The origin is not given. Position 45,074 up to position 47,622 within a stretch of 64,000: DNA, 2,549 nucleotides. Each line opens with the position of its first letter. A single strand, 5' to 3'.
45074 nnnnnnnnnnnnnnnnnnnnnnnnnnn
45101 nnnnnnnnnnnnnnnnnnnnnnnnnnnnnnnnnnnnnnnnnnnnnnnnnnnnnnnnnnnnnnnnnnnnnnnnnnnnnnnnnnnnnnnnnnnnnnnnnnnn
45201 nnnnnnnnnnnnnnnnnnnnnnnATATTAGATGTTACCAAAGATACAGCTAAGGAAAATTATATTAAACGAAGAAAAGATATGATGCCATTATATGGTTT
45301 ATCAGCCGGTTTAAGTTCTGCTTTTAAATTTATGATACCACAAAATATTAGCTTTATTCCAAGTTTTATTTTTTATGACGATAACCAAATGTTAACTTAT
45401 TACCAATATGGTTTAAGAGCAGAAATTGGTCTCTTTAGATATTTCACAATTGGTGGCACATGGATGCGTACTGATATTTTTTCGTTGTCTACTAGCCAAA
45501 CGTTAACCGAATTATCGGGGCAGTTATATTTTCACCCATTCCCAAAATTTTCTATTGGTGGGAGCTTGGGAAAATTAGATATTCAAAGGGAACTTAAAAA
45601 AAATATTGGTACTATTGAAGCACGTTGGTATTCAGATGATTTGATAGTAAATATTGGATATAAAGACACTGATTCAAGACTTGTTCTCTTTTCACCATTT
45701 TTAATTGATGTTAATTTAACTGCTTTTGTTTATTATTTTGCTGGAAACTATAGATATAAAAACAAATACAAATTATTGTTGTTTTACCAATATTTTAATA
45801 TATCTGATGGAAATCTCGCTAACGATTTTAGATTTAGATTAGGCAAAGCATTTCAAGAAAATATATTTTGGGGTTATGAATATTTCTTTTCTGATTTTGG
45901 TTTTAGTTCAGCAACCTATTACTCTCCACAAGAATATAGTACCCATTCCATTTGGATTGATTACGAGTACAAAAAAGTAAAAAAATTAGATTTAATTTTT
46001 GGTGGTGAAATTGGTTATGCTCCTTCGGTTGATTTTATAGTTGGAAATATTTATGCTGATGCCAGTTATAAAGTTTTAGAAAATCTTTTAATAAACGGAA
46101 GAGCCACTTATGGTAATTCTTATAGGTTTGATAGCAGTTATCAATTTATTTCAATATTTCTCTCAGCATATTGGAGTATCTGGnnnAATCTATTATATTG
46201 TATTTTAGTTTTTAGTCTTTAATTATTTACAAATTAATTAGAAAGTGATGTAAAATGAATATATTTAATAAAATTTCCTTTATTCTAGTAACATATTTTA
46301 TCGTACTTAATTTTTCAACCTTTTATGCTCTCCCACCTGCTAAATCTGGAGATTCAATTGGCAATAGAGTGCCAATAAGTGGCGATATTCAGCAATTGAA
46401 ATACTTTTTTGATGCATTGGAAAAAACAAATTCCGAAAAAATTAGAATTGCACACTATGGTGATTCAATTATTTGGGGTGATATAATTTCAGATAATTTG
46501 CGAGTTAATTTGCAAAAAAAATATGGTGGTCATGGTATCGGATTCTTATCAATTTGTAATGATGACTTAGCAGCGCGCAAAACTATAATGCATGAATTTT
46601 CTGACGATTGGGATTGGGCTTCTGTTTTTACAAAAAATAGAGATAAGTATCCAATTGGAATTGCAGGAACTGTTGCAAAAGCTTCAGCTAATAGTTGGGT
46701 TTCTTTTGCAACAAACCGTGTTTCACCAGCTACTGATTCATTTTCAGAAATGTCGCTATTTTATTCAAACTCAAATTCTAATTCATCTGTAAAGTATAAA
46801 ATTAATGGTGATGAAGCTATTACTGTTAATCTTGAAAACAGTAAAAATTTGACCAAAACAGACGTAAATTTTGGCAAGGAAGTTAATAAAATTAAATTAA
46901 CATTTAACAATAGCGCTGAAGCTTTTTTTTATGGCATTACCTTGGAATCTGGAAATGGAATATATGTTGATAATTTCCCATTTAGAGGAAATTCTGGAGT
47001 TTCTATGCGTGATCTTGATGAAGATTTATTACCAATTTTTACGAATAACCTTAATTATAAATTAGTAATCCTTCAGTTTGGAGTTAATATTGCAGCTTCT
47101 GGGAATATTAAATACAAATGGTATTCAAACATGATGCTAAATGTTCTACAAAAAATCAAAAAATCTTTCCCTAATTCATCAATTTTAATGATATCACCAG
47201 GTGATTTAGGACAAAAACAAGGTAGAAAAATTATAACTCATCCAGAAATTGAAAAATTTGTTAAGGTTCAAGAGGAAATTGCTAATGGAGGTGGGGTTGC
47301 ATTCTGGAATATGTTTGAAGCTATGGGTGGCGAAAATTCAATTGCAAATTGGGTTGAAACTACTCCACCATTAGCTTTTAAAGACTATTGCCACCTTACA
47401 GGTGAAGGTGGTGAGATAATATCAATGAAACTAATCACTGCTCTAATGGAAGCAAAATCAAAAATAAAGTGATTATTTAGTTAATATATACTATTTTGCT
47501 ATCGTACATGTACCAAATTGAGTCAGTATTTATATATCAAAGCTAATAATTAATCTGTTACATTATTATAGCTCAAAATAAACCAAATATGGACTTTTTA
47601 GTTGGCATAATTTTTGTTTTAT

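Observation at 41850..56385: Nine-gene synthase-dependent exopolysaccharide locus that mixes Pga-, Alg/Wss- and Pel/Yda-like parts with dedicated signalling proteins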

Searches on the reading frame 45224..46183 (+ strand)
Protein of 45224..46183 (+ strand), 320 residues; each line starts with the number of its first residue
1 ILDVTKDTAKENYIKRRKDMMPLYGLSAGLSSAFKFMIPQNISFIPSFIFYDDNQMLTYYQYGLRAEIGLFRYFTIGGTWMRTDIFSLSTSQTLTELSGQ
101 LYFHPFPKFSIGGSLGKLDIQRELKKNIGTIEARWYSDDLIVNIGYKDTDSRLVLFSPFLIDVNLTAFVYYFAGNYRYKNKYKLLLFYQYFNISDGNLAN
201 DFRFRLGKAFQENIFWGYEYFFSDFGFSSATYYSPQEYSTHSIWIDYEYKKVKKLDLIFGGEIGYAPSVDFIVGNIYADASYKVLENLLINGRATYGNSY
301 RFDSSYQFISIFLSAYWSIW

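Call 72: search_solved_structures(query=A6, max_evalue=10)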
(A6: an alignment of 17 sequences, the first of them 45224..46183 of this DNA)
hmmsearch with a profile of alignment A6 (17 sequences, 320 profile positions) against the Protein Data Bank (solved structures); distinct sequences matched with E-value up to 10: 0.
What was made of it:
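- Tried and rejected: A profile of the gene 2 barrel against PDB sequences gave nothing (call 72).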

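Call 75: search_protein_families(library=pfam, alignment_id=A6, max_evalue=10)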
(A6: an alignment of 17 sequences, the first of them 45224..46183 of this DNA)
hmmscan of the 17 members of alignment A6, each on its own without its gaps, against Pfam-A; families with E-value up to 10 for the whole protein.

A. member 1, window:45224-46183:+ (320 aa): 1 family
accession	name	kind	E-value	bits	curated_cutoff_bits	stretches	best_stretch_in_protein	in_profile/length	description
PF05420.17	BCSC_C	-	0.32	10.6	23.5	1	214-265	203-253/336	Cellulose synthase operon protein C C-terminus (BCSC_C)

B. families by the number of members that match (of 17 scanned): 3 families
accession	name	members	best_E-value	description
PF05420.17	BCSC_C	2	0.002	Cellulose synthase operon protein C C-terminus (BCSC_C)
PF21350.2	Cas6_I-A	1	0.025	CRISPR-associated protein Cas6, N-terminal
PF11412.14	DsbD_N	1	3.4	Thiol:disulfide interchange protein DsbD, N-terminal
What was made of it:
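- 43121..46186 (+): Gene 2. An outer-membrane export protein: a signal peptide, about 700 aa of TPR repeats, and a roughly 300-aa C-terminal beta-barrel of BcsC type. Pfam BCSC_C is the only recurrent, sub-threshold hit (call 75).
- On Bcs cellulose secretion system: Pfam BCSC_C hits only 2 of 17 orthologues (best E 0.002), and the window protein scores E 0.32 (call 75).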

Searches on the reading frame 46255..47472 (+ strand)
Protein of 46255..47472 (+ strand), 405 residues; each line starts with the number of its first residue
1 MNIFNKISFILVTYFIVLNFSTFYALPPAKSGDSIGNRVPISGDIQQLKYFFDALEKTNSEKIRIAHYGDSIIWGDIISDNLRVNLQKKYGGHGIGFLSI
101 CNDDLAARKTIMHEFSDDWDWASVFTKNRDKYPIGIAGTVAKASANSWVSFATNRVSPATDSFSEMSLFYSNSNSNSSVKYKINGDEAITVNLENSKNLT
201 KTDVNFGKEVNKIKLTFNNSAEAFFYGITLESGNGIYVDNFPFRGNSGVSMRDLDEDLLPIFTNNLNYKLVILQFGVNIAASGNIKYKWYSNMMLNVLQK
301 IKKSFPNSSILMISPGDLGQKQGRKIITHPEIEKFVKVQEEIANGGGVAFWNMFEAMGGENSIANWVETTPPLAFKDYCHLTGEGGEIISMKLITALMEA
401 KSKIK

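Call 3: search_protein_families(library=pfam, proteins=[window:46255-47472:+], max_evalue=0.01)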
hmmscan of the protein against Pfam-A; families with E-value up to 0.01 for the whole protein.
window:46255-47472:+ (405 aa): 1 family
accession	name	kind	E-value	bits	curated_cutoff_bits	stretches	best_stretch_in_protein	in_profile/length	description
PF13472.12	Lipase_GDSL_2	-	3.4e-06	28.1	32.9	1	235-385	32-175/178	GDSL-like Lipase/Acylhydrolase family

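Call 4: search_protein_families(library=ncbifam, proteins=[window:46255-47472:+], max_evalue=0.01)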
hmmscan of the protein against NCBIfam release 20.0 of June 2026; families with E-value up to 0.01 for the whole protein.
window:46255-47472:+ (405 aa): 0 families

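Call 95: search_solved_structures(query=A8, max_evalue=1)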
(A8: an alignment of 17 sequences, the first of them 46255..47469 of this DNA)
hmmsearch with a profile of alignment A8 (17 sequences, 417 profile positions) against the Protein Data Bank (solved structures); distinct sequences matched with E-value up to 1: 12.
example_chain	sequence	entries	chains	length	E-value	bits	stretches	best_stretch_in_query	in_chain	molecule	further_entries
4k3u_A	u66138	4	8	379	2.1e-27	99.2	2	269-411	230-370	GDSL-like Lipase/Acylhydrolase family protein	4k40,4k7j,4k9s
8gkd_A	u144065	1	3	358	2.7e-13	52.7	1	58-409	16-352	SGNH hydrolase-type esterase domain-containing protein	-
8gld_A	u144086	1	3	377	7e-13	51.3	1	47-409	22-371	SGNH hydrolase-type esterase domain-containing protein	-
3els_A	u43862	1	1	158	0.017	17.1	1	221-286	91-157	Pre-mRNA leakage protein 1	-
2jkd_A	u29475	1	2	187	0.019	17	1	221-286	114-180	PRE-MRNA LEAKAGE PROTEIN 1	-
5gm6_U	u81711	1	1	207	0.024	16.6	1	221-286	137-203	Pre-mRNA leakage protein 1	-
5lqw_N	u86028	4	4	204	0.029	16.4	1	221-286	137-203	Pre-mRNA leakage protein 1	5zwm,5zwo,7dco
3elv_A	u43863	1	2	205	0.029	16.4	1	221-286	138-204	Pre-mRNA leakage protein 1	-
6hs8_A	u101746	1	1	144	0.24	13.4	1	111-189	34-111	3-dehydroquinate dehydratase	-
6hs9_A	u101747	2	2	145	0.24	13.3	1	111-189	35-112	3-dehydroquinate dehydratase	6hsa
25hk_A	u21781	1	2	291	0.29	13.1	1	215-259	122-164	Tripartite tricarboxylate transporter substrate binding protein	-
8u0k_A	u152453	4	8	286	0.31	13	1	281-327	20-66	Isopentenyl phosphate kinase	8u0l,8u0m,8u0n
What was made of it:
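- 46255..47472 (+): Gene 3. An accessory periplasmic SGNH esterase of Ape1 type, with a domain inserted between blocks I and II. The profile hits PDB 4k3u/4k40/4k7j/4k9s at E 2e-27 (call 95).
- Closest known: Neisseria Ape1 O-acetylpeptidoglycan esterase. Same: The profile matches PDB 4k3u/4k40/4k7j/4k9s at E 2e-27 (call 95).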
